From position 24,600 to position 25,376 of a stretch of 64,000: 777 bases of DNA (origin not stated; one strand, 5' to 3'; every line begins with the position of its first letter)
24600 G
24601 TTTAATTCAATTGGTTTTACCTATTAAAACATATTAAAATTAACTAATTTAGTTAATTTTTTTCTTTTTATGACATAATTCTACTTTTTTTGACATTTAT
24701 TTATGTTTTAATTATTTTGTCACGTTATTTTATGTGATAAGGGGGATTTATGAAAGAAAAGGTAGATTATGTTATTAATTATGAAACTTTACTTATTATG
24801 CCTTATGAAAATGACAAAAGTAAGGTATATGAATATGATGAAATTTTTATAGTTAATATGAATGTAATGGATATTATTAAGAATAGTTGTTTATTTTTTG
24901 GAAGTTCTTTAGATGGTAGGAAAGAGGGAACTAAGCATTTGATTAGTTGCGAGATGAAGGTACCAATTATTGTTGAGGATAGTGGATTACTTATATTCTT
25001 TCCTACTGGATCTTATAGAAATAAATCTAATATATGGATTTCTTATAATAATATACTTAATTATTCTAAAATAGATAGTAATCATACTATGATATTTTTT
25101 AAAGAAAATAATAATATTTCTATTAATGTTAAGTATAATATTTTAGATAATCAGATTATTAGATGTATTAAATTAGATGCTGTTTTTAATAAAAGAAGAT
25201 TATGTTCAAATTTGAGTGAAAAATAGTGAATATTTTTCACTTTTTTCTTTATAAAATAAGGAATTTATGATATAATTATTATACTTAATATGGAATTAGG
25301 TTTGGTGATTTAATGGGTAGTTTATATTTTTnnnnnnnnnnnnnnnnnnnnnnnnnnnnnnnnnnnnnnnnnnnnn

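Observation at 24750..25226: ComK-family protein encoded between dnaN and recF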

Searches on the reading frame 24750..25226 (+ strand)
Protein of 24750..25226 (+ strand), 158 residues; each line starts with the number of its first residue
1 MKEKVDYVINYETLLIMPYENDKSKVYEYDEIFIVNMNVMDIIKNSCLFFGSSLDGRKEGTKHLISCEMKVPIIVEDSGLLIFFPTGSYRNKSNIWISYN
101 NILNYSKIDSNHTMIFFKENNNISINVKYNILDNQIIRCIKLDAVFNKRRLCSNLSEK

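Call 3: search_protein_families(library=pfam, proteins=[window:24750-25226:+], max_evalue=1)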
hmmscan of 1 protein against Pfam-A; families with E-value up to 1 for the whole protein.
window:24750-25226:+ (158 aa): 1 family
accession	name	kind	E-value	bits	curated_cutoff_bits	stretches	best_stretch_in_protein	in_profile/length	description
PF06338.17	ComK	-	5.3e-40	137.1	22.3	1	6-149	3-150/152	ComK protein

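Call 4: search_protein_families(library=ncbifam, proteins=[window:24750-25226:+], max_evalue=1)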
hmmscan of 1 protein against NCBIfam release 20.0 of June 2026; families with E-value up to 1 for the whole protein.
window:24750-25226:+ (158 aa): 0 families

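Call 8: find_encoding_contigs(protein=window:24750-25226:+, flank=6000, max_places=6)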
Protein window:24750-25226:+ (158 aa): 14 contigs read that carry it; 6 places shown.
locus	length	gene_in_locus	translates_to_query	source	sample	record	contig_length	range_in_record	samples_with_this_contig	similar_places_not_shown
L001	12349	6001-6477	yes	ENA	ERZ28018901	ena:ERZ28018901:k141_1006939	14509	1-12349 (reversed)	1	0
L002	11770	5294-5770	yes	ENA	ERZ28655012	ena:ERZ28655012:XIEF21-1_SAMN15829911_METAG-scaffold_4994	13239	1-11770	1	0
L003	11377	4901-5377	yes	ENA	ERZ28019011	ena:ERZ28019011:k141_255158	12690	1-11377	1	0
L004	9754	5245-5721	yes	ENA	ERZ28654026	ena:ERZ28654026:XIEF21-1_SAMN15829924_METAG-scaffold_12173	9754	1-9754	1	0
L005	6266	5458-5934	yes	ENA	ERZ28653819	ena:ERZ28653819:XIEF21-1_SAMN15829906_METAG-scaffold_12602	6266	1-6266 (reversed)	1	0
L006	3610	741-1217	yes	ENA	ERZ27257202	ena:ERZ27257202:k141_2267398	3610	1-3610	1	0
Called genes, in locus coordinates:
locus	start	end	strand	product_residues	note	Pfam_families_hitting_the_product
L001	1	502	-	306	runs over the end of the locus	PF02096:60KD_IMP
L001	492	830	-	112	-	PF00825:Ribonuclease_P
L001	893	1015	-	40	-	PF00468:Ribosomal_L34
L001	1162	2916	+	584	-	PF01935:DUF87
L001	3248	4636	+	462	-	PF11638:DnaA_N, PF00308:Bac_DnaA, PF01695:IstB_IS21 (weak), PF00004:AAA (weak), PF08299:Bac_DnaA_C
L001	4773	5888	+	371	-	PF00712:DNA_pol3_beta, PF02767:DNA_pol3_beta_2, PF02768:DNA_pol3_beta_3, PF00712:DNA_pol3_beta (weak)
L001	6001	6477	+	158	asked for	PF06338:ComK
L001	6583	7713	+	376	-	PF02463:SMC_N, PF13175:AAA_15 (weak), PF13476:AAA_23 (weak)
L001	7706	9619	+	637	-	PF02518:HATPase_c, PF00204:DNA_gyraseB, PF01751:Toprim, PF00986:DNA_gyraseB_C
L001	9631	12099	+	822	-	PF00521:DNA_topoisoIV, PF03989:DNA_gyraseA_C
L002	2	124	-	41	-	?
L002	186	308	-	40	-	PF00468:Ribosomal_L34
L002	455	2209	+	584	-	PF01935:DUF87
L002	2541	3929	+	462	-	PF11638:DnaA_N, PF00308:Bac_DnaA, PF01695:IstB_IS21 (weak), PF00004:AAA (weak), PF08299:Bac_DnaA_C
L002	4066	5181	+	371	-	PF00712:DNA_pol3_beta, PF02767:DNA_pol3_beta_2, PF02768:DNA_pol3_beta_3, PF00712:DNA_pol3_beta (weak)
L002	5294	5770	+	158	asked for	PF06338:ComK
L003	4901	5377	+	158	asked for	PF06338:ComK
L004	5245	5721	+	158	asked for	PF06338:ComK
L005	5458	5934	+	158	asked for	PF06338:ComK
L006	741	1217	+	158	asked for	PF06338:ComK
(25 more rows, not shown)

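Call 9: find_homologous_proteins(query=window:24750-25226:+)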
Query window:24750-25226:+ (158 aa): 175 proteins with E <= 0.001 among 193 candidates; the best 120 are listed.
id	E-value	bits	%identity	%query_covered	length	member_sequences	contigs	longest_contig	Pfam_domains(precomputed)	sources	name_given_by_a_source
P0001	1.1e-96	339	99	100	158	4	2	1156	PF06338.18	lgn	-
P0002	1.0e-80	287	82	100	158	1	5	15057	PF06338.18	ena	-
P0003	1.7e-79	283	80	100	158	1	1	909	PF06338.18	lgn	-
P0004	6.8e-69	248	71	99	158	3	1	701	PF06338.18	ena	-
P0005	2.8e-68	246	70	99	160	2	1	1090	PF06338.18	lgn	-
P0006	1.1e-67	244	71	96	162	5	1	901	PF06338.18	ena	-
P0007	4.0e-64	233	70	94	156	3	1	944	PF06338.18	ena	-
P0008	3.0e-62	227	68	95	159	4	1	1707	PF06338.18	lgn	-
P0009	9.5e-62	225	64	99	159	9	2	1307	PF06338.18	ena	-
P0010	1.7e-61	224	63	100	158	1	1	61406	PF06338.18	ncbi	-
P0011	4.4e-60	220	65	100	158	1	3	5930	PF06338.18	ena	-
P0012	1.2e-59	218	65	100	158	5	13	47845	PF06338.18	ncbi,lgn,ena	-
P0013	1.4e-59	218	64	100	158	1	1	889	PF06338.18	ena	-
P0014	3.2e-59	217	64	95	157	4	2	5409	PF06338.18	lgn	-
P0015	2.6e-58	214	66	92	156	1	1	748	PF06338.18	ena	-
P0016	2.4e-57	211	65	96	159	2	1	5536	PF06338.18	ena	-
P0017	1.1e-56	209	64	95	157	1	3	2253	PF06338.18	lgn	-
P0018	4.8e-56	207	64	96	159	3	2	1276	PF06338.18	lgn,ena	-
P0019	1.6e-55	205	61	95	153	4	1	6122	PF06338.18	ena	-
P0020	1.7e-54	202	61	96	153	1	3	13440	PF06338.18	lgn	-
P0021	6.3e-54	200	61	99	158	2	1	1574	PF06338.18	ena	-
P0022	8.7e-54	199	60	95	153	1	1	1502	PF06338.18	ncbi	-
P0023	4.2e-53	197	57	95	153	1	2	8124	PF06338.18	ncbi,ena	-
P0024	6.3e-53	197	62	95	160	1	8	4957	PF06338.18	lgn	-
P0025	8.2e-53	196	58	95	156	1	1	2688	PF06338.18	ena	-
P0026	1.3e-52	196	62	96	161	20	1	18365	PF06338.18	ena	-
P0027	2.5e-52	195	57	95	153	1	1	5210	PF06338.18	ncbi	-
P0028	1.2e-51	192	61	96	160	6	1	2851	PF06338.18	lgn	-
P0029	3.3e-51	191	57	95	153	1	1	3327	PF06338.18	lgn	-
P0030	2.5e-50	188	59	92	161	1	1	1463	PF06338.18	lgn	-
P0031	7.0e-49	183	58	95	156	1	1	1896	PF06338.18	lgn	-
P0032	4.9e-48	181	57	92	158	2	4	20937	PF06338.18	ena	-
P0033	2.4e-47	178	57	92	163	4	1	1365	PF06338.18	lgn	-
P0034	6.3e-47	177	55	91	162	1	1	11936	PF06338.18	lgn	-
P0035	9.4e-47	177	58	91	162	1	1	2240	PF06338.18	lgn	-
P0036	9.8e-47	177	57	91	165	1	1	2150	PF06338.18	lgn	-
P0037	1.3e-46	176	56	92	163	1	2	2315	PF06338.18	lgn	-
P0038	1.7e-46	176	54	92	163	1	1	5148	PF06338.18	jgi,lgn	jgi:competence protein ComK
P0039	5.1e-46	174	55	92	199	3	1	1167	PF06338.18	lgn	-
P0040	7.0e-46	174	58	92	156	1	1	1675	PF06338.18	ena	-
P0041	9.3e-46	173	54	91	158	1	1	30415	PF06338.18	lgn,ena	-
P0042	1.1e-45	173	54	91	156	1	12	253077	PF06338.18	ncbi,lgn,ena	-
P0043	5.6e-45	171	57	92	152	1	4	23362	PF06338.18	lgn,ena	-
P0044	1.1e-44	170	54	91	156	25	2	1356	PF06338.18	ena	-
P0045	1.5e-44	169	57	91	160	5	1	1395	PF06338.18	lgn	-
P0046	5.1e-44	168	55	95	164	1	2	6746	PF06338.18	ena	-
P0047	2.3e-43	166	52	94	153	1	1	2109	PF06338.18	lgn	-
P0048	5.9e-43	164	53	94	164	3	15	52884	PF06338.18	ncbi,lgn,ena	-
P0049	6.3e-43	164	59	85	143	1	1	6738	PF06338.18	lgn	-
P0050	1.3e-41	160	52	92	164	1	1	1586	PF06338.18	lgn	-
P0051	4.6e-41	158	52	92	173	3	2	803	PF06338.18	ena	-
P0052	6.9e-41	158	51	92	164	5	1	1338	PF06338.18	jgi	-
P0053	1.7e-40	156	50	92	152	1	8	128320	PF06338.18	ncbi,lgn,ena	-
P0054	2.3e-40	156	50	92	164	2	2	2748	PF06338.18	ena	-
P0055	1.3e-39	153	50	92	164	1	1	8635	PF06338.18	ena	-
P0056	2.0e-39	153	51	95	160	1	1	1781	PF06338.18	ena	-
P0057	2.6e-39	152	50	92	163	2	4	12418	PF06338.18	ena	-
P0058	5.3e-39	151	64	72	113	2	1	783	PF06338.18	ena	-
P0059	1.4e-38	150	48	94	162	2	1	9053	PF06338.18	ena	-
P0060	9.9e-38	147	49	96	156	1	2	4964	PF06338.18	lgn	-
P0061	9.3e-37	144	51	91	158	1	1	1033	PF06338.18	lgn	-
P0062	2.3e-36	143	48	92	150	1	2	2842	PF06338.18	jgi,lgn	jgi:competence protein ComK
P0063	2.6e-36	143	49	92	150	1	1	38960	PF06338.18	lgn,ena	-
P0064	3.5e-36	142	50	91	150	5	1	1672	PF06338.18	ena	-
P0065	6.4e-36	141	49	92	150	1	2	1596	PF06338.18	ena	-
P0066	6.5e-36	141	49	91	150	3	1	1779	PF06338.18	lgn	-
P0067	1.3e-35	140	50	92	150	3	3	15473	PF06338.18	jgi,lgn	-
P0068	3.1e-35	139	49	91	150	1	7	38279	PF06338.18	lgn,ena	-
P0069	4.1e-35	139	48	92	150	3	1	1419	PF06338.18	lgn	-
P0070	1.3e-34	137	48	91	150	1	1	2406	PF06338.18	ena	-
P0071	2.4e-34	136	47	92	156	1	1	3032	PF06338.18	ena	-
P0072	1.3e-33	134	76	54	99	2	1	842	PF06338.18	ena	-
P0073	2.3e-33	133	47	92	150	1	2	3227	PF06338.18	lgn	-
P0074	2.8e-32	130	49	91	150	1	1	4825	PF06338.18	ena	-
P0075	5.8e-32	129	46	92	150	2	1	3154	PF06338.18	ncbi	-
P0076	1.0e-31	128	69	56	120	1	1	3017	PF06338.18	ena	-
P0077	1.6e-31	127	47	92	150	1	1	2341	PF06338.18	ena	-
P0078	1.7e-31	127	49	91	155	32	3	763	PF06338.18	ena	-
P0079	2.4e-30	123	43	91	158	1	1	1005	PF06338.18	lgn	-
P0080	4.6e-30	122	45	91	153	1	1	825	PF06338.18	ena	-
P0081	1.2e-29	121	45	96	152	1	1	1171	PF06338.18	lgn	-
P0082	1.5e-29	121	46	92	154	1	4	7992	PF06338.18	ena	-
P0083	5.8e-28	116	42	92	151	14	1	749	PF06338.18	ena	-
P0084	1.7e-27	114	43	92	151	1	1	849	PF06338.18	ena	-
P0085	2.0e-27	114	44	92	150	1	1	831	PF06338.18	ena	-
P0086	3.9e-27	113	43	92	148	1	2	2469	PF06338.18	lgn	-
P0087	9.5e-27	112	37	97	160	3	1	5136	PF06338.18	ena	-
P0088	1.9e-26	111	41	92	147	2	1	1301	PF06338.18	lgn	-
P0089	2.0e-26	111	40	92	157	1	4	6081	PF06338.18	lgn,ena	-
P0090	2.5e-26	110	42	92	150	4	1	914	PF06338.18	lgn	-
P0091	3.2e-26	110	42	92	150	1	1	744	PF06338.18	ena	-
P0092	4.1e-26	110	42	92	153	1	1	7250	PF06338.18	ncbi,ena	-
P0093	6.2e-26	109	42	92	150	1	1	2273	PF06338.18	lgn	-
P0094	8.8e-26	108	42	92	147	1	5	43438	PF06338.18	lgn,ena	-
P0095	1.2e-25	108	39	96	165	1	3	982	PF06338.18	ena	-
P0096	1.5e-25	108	40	92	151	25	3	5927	PF06338.18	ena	-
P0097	1.6e-25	108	43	86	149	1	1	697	PF06338.18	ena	-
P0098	1.6e-25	108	42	86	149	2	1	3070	PF06338.18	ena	-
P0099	2.6e-25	107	37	92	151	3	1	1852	PF06338.18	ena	-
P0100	6.1e-25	106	42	91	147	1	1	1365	PF06338.18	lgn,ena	-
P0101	6.1e-25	106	38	91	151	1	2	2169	PF06338.18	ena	-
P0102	6.1e-25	106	42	92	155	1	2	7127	PF06338.18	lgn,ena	-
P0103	7.3e-25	105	40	93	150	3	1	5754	PF06338.18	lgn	-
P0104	9.1e-25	105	42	91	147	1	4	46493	PF06338.18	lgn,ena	-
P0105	9.8e-25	105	42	92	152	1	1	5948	PF06338.18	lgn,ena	-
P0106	1.2e-24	105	43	92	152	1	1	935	PF06338.18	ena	-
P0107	1.5e-24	104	42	93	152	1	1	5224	PF06338.18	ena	-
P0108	1.5e-24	104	42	92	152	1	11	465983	PF06338.18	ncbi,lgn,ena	-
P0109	1.7e-24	104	42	92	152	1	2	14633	PF06338.18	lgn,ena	-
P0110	1.8e-24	104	42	92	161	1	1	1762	PF06338.18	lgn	-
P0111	1.9e-24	104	48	70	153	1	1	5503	PF06338.18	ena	-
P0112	1.9e-24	104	42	92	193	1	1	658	PF06338.18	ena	-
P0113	2.0e-24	104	42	92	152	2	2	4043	PF06338.18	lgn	-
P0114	2.1e-24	104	42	92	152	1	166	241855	PF06338.18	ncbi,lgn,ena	-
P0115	2.4e-24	104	42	92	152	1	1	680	PF06338.18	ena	-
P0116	2.7e-24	104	41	92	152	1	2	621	PF06338.18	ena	-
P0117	2.9e-24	104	42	92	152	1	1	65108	PF06338.18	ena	-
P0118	3.0e-24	104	42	92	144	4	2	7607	PF06338.18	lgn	-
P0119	3.3e-24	103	42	92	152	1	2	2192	PF06338.18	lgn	-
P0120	3.3e-24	103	43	92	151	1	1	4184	PF06338.18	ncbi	-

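Call 10: find_related_loci(query=window:24750-25226:+, collection=genome_contigs, flank=6000)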
Query window:24750-25226:+ (158 aa) in genome_contigs; peptide patterns used: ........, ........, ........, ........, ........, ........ (x = any residue, [..] = any of these).
58 stretches matched a pattern; 7 encode a relative of the query (tblastn E <= 1e-3); 7 distinct loci.
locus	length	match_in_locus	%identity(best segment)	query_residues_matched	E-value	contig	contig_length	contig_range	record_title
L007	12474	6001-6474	71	1-158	2e-75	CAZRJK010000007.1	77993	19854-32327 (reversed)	MAG TPA_asm: uncultured Muribaculaceae bacterium isolate SRP278969_co1_369 genome assembly, contig: NODE_173_length_7799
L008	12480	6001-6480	59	1-154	1e-57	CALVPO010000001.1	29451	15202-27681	MAG: uncultured Bacilli bacterium isolate BRZ_MK__bin36 genome assembly, contig: BRZ_MK__NODE_1285_length_29451_cov_5.21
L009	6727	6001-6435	57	6-150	1e-52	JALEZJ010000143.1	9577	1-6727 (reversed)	MAG: Erysipelotrichaceae bacterium isolate SUG474 k141_6276015, whole genome shotgun sequence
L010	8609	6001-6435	50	6-150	2e-45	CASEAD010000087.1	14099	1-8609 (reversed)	uncultured bacterium isolate Batch1_idba_bin.1115 genome assembly, contig: Batch1_idba_bin.1115.fa_k87_11091464, whole g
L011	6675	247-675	44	7-150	2e-33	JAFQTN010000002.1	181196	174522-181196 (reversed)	MAG: Bacilli bacterium isolate RGIG2137 Goat_Colon-6__c144, whole genome shotgun sequence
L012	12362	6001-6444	45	6-150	3e-33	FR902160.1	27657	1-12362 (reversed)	Clostridium sp. CAG:914 genomic scaffold, scf114, whole genome shotgun sequence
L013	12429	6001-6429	39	7-150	5e-27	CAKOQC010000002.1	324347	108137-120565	MAG: uncultured Bacilli bacterium isolate REFINED_METABAT215_TOP10_CONTIGS_1500_ASSEMBLY_K77_MERGED__Hadza_MoBio_hadza-A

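Call 13: search_solved_structures(query=window:24750-25226:+, max_evalue=10, show_alignments=2)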
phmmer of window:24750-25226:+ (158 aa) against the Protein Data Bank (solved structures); distinct sequences matched with E-value up to 10: 2.
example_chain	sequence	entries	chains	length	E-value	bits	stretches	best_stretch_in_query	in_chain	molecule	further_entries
4n2o_A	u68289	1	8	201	1.5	11.9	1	43-112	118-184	Autonomous cohesin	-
4wkz_B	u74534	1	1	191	1.5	11.8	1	43-112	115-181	Autonomous cohesin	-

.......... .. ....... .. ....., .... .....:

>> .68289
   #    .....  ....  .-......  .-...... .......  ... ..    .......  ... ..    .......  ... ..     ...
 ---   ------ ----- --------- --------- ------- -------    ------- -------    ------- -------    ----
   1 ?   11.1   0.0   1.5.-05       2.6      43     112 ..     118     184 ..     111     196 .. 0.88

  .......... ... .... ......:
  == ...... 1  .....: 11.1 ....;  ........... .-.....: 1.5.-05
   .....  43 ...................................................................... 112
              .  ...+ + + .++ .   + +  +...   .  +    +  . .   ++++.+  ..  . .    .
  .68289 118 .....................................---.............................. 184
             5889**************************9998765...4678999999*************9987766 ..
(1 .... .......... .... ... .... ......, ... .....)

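Call 20: find_encoding_contigs(protein=P0114, flank=5000, max_places=3)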
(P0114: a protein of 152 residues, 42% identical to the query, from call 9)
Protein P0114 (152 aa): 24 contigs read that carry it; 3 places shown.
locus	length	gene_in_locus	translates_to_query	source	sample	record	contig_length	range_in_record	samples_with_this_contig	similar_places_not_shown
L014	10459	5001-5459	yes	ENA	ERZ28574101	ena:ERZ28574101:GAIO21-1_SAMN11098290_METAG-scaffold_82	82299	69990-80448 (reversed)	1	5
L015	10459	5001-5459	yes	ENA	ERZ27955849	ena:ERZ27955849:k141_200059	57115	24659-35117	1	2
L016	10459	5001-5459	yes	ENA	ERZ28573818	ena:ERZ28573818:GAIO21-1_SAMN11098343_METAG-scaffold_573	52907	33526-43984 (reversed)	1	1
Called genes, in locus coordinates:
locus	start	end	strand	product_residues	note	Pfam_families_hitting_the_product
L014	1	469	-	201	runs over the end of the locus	PF01424:R3H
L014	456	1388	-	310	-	PF02096:60KD_IMP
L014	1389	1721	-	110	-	PF00825:Ribonuclease_P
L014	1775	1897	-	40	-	PF00468:Ribosomal_L34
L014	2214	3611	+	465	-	PF11638:DnaA_N, PF01695:IstB_IS21, PF00308:Bac_DnaA, PF08299:Bac_DnaA_C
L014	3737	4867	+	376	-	PF00712:DNA_pol3_beta, PF02767:DNA_pol3_beta_2, PF02768:DNA_pol3_beta_3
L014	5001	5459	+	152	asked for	PF06338:ComK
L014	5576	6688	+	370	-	PF02463:SMC_N, PF13175:AAA_15, PF13476:AAA_23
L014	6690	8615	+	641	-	PF02518:HATPase_c, PF00204:DNA_gyraseB, PF01751:Toprim, PF00986:DNA_gyraseB_C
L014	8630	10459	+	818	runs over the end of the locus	PF00521:DNA_topoisoIV, PF03989:DNA_gyraseA_C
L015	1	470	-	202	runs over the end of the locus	PF01424:R3H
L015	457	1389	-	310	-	PF02096:60KD_IMP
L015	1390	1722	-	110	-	PF00825:Ribonuclease_P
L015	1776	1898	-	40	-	PF00468:Ribosomal_L34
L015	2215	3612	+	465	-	PF11638:DnaA_N, PF01695:IstB_IS21, PF00308:Bac_DnaA, PF08299:Bac_DnaA_C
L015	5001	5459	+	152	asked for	PF06338:ComK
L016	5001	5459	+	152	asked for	PF06338:ComK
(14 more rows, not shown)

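Call 21: find_encoding_contigs(protein=P0108, flank=5000, max_places=2)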
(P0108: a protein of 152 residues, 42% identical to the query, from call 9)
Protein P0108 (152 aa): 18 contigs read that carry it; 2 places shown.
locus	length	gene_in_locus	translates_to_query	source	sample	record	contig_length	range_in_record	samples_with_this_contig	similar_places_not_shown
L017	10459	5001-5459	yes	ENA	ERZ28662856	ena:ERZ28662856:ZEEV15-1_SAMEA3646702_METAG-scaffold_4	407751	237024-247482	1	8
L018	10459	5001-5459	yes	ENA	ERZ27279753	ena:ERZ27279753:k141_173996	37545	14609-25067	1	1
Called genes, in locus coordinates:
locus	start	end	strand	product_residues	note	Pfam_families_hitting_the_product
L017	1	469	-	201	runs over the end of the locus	PF01424:R3H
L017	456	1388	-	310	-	PF02096:60KD_IMP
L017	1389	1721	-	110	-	PF00825:Ribonuclease_P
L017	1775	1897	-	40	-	PF00468:Ribosomal_L34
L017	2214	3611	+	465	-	PF11638:DnaA_N, PF01695:IstB_IS21, PF00308:Bac_DnaA, PF08299:Bac_DnaA_C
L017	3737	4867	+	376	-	PF00712:DNA_pol3_beta, PF02767:DNA_pol3_beta_2, PF02768:DNA_pol3_beta_3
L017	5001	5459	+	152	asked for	PF06338:ComK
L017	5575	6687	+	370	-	PF02463:SMC_N, PF13175:AAA_15, PF13476:AAA_23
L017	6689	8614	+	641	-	PF02518:HATPase_c, PF00204:DNA_gyraseB, PF01751:Toprim, PF00986:DNA_gyraseB_C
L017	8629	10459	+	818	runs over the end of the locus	PF00521:DNA_topoisoIV, PF03989:DNA_gyraseA_C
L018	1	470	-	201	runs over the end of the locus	PF01424:R3H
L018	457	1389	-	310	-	PF02096:60KD_IMP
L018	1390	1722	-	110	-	PF00825:Ribonuclease_P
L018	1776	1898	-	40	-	PF00468:Ribosomal_L34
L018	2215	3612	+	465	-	PF11638:DnaA_N, PF01695:IstB_IS21, PF00308:Bac_DnaA, PF08299:Bac_DnaA_C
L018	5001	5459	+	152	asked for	PF06338:ComK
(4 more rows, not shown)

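Call 22: find_encoding_contigs(protein=P0053, flank=5000, max_places=2)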
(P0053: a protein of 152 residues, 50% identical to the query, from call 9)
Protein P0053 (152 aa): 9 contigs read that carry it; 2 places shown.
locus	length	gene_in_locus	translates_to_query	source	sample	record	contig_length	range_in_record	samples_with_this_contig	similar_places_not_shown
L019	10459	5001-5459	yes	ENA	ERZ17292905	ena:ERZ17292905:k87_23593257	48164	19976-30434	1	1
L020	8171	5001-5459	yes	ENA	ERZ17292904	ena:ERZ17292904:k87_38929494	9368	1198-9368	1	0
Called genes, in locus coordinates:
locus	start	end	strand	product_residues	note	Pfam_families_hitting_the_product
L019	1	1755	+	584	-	PF01935:DUF87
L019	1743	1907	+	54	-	-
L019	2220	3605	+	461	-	PF11638:DnaA_N, PF01695:IstB_IS21 (weak), PF00308:Bac_DnaA, PF00004:AAA (weak), PF08299:Bac_DnaA_C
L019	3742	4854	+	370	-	PF00712:DNA_pol3_beta, PF02767:DNA_pol3_beta_2, PF02768:DNA_pol3_beta_3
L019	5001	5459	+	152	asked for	PF06338:ComK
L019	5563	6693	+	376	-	PF02463:SMC_N, PF13175:AAA_15, PF13476:AAA_23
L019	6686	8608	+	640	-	PF02518:HATPase_c, PF00204:DNA_gyraseB, PF01751:Toprim, PF00986:DNA_gyraseB_C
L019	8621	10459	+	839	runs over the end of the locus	PF00521:DNA_topoisoIV, PF03989:DNA_gyraseA_C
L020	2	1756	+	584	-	PF01935:DUF87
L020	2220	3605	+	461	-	PF11638:DnaA_N, PF01695:IstB_IS21 (weak), PF00308:Bac_DnaA, PF00004:AAA (weak), PF08299:Bac_DnaA_C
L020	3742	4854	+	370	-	PF00712:DNA_pol3_beta, PF02767:DNA_pol3_beta_2, PF02768:DNA_pol3_beta_3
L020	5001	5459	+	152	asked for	PF06338:ComK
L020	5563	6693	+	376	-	PF02463:SMC_N, PF13175:AAA_15, PF13476:AAA_23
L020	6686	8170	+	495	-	?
